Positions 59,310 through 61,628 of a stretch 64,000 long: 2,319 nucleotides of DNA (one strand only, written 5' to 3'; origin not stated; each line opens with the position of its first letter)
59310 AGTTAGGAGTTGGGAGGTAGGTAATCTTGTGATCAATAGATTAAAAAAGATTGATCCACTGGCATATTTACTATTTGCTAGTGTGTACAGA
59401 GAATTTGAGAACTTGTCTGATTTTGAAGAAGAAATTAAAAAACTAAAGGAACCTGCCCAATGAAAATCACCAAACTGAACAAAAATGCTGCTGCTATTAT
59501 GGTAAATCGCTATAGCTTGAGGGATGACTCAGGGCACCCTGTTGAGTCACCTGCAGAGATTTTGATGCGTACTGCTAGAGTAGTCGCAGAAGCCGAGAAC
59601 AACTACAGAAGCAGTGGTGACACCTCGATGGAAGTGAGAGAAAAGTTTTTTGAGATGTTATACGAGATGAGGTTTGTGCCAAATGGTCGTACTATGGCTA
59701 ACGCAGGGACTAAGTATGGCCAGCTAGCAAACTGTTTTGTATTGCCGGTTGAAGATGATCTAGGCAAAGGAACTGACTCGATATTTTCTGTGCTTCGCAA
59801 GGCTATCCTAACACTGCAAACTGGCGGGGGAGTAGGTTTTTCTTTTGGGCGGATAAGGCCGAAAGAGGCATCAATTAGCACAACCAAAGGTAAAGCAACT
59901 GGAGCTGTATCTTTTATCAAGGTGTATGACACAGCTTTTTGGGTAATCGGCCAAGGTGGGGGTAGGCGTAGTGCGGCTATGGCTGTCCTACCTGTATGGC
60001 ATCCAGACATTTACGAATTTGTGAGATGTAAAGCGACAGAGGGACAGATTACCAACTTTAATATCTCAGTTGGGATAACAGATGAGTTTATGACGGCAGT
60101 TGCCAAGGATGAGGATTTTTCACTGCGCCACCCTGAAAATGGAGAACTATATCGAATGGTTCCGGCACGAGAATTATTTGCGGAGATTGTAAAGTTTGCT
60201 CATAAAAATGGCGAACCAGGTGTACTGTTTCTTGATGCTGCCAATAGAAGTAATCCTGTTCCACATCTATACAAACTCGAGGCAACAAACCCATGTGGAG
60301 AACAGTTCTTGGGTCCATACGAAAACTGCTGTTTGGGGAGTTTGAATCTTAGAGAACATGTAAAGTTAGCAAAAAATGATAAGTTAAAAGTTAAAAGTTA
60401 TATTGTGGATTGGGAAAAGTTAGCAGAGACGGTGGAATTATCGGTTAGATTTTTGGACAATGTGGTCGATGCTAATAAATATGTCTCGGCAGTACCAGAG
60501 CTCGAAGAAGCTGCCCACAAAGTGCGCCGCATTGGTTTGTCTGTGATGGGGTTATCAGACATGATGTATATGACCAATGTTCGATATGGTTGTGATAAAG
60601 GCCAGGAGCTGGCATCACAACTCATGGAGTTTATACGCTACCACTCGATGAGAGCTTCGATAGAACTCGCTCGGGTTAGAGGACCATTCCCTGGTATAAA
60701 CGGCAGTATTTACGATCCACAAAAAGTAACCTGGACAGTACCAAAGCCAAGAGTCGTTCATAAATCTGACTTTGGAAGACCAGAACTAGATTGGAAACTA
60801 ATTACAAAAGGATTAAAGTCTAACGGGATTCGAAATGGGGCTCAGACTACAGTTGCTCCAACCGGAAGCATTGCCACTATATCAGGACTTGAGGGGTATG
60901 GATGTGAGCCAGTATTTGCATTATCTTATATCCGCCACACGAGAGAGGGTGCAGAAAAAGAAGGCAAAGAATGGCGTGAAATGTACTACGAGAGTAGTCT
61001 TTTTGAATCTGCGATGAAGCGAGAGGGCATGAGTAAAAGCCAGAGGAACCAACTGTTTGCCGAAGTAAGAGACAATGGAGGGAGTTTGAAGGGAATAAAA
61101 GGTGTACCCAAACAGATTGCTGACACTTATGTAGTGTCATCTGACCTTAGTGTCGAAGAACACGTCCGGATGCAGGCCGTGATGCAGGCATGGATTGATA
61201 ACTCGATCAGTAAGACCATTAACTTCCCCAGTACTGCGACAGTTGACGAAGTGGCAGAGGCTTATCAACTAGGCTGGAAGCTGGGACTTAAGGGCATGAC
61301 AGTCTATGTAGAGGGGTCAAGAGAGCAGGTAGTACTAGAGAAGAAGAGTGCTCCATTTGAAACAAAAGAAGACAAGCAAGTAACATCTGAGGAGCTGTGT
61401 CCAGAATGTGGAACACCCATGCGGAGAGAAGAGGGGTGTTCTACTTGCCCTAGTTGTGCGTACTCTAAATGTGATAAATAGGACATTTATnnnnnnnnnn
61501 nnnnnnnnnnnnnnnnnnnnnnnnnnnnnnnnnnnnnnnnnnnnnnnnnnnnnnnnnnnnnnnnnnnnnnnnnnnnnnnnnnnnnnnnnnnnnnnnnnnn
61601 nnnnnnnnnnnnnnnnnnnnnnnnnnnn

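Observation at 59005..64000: nrdR followed by three tandem class II ribonucleotide reductase paralogs, only the third with an ATP cone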

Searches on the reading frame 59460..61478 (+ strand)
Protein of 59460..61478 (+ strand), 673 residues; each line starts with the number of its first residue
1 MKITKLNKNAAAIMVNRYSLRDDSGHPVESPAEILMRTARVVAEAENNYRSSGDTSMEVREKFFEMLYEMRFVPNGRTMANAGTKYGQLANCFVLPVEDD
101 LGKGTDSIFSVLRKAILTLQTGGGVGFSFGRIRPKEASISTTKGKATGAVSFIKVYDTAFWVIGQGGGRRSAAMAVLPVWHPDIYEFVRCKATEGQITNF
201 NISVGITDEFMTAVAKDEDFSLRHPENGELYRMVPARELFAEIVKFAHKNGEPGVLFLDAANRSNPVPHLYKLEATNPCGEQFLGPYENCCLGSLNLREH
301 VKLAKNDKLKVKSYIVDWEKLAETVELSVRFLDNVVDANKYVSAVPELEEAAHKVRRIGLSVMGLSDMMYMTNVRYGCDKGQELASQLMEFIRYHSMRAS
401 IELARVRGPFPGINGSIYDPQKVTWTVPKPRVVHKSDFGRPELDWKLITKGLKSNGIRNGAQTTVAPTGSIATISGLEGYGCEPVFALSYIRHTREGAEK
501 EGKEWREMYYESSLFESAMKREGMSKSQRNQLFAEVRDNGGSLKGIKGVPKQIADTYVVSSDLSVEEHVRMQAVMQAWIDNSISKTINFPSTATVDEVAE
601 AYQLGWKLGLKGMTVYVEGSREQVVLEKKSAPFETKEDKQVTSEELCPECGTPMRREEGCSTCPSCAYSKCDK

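Call 7: search_protein_families(library=pfam, proteins=[window:59460-61478:+])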
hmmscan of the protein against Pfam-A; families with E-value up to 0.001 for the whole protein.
window:59460-61478:+ (673 aa): 2 families
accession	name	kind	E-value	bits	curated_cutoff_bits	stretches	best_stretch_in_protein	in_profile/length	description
PF02867.20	Ribonuc_red_lgC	-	1.8e-123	413.4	23.9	1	91-616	2-523/523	Ribonucleotide reductase, barrel domain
PF00317.26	Ribonuc_red_lgN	-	1.7e-19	70.1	28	1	5-86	2-76/77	Ribonucleotide reductase, all-alpha domain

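Call 8: search_protein_families(library=ncbifam, proteins=[window:59460-61478:+])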
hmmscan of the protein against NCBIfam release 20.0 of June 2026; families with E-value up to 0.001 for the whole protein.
window:59460-61478:+ (673 aa): 21 families
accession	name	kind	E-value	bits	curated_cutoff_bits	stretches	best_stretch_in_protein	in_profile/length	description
NF006417.0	PRK08665.1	equivalog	7.7e-201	669.2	961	2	3-637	9-584/759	vitamin B12-dependent ribonucleotide reductase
TIGR02504.1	NrdJ_Z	equivalog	3.8e-184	613.6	399.95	1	11-626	2-606/606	adenosylcobalamin-dependent ribonucleoside-diphosphate reductase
NF005010.0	PRK06406.1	subfamily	2.8e-147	492.1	1125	2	53-420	213-565/771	vitamin B12-dependent ribonucleotide reductase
NF005991.0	PRK08115.1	equivalog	9.3e-99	331.5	854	4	230-498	429-680/858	vitamin B12-dependent ribonucleotide reductase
TIGR02506.1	NrdE_NrdA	equivalog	4.4e-97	326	341.05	2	233-614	247-610/616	ribonucleoside-diphosphate reductase subunit alpha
NF006207.0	PRK08332.1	equivalog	2.4e-93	313.5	2400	3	277-623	1240-1559/1684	vitamin B12-dependent ribonucleotide reductase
NF005401.0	PRK06948.1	subfamily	7.6e-89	299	906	1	11-627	18-591/604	ribonucleotide reductase-like protein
NF005122.0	PRK06556.1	equivalog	3.6e-83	279.9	859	1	8-643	73-725/960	vitamin B12-dependent ribonucleotide reductase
NF005544.0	PRK07207.1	equivalog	7.1e-73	245.8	965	2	229-628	538-918/965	ribonucleoside-diphosphate reductase subunit alpha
NF005101.0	PRK06539.1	equivalog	1.1e-69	235.4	988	2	230-616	392-757/822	ribonucleoside-diphosphate reductase subunit alpha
NF006577.0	PRK09102.1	equivalog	1.5e-67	228.2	620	2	47-413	57-413/604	ribonucleoside-diphosphate reductase subunit alpha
NF005736.0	PRK07562.1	equivalog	8.5e-58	195.8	1737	3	199-413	396-600/1222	vitamin B12-dependent ribonucleotide reductase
NF006279.0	PRK08447.1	equivalog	1.3e-57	195.8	1082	2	14-227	145-351/789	ribonucleoside-diphosphate reductase subunit alpha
NF005483.0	PRK07088.1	equivalog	9e-56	189.4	1214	2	10-226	162-373/764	ribonucleoside-diphosphate reductase subunit alpha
NF009029.0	PRK12365.1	equivalog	1.1e-54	185.9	1350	2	229-620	621-994/1046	ribonucleoside-diphosphate reductase subunit alpha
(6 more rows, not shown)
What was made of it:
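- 59460..61481 (+): nrdJ paralog A, 673 aa. It has no ATP cone, apical loop PNGR and loop 2 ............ NrdJ_Z 613.6 bits (call 8).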

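Call 46: find_homologous_proteins(query=window:59460-61478:+, max_evalue=1e-50)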
Query window:59460-61478:+ (673 aa): 7985 proteins with E <= 1e-50 among 8000 candidates; the best 120 are listed.
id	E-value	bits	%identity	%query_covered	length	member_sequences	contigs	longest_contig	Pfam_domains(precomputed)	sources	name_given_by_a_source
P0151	0.0e+0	1511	98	100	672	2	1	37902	PF02867.21,PF00317.27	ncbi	-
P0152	0.0e+0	1499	97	100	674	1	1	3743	PF02867.21,PF00317.27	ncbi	-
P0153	0.0e+0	1484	97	59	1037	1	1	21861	PF02867.21,PF00317.27,PF14528.12,PF14890.12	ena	-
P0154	0.0e+0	1428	91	100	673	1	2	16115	PF02867.21,PF00317.27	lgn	-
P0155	0.0e+0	1427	91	100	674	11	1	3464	PF02867.21,PF00317.27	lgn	-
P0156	0.0e+0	1418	91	100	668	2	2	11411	PF02867.21,PF00317.27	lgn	-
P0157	0.0e+0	1415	91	100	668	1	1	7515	PF02867.21,PF00317.27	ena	-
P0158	0.0e+0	1415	91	100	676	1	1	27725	PF02867.21,PF00317.27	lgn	-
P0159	0.0e+0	1407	90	100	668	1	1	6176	PF02867.21,PF00317.27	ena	-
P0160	0.0e+0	1398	89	100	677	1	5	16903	PF02867.21,PF00317.27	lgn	-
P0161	0.0e+0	1398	90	100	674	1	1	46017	PF02867.21,PF00317.27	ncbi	-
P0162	0.0e+0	1386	87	59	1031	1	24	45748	PF02867.21,PF00317.27,PF14528.12,PF14890.12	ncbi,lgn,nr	ncbi:MAG: hypothetical protein DPW11_03525 [bacterium]|nr:hypothetical protein [Candidatus Microgeno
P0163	0.0e+0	1372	88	100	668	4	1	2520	PF02867.21,PF00317.27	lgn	-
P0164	0.0e+0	1371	88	100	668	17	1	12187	PF02867.21,PF00317.27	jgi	-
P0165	0.0e+0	1370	88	100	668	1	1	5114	PF02867.21,PF00317.27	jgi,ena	-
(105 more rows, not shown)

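Call 54: list_cluster_members(proteins=[window:59460-61478:+, window:61491-63377:+, L001:11881-14145:+])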
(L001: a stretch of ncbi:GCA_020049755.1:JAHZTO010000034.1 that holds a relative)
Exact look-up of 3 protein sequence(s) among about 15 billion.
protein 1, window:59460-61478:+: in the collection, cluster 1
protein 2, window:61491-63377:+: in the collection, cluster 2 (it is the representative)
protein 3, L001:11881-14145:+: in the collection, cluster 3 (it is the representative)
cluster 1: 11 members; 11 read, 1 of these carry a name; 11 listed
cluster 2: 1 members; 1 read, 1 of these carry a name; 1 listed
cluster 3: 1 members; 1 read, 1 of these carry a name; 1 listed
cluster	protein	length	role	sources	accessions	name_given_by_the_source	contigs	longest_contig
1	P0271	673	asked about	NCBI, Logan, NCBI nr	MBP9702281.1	adenosylcobalamin-dependent ribonucleoside-diphosphate reductase [Candidatus ...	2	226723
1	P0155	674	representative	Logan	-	-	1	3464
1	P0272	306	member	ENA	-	-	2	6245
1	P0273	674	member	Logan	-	-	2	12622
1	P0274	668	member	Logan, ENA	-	-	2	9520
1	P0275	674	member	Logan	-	-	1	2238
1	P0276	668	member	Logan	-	-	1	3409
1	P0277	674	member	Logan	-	-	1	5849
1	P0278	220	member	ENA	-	-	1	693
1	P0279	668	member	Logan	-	-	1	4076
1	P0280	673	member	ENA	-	-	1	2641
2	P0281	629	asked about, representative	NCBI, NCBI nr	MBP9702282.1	adenosylcobalamin-dependent ribonucleoside-diphosphate reductase [Candidatus ...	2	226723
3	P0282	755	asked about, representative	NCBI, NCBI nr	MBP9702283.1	adenosylcobalamin-dependent ribonucleoside-diphosphate reductase [Candidatus ...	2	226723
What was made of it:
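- The three proteins are deposited as MBP9702281, MBP9702282 and MBP9702283 (call 54).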
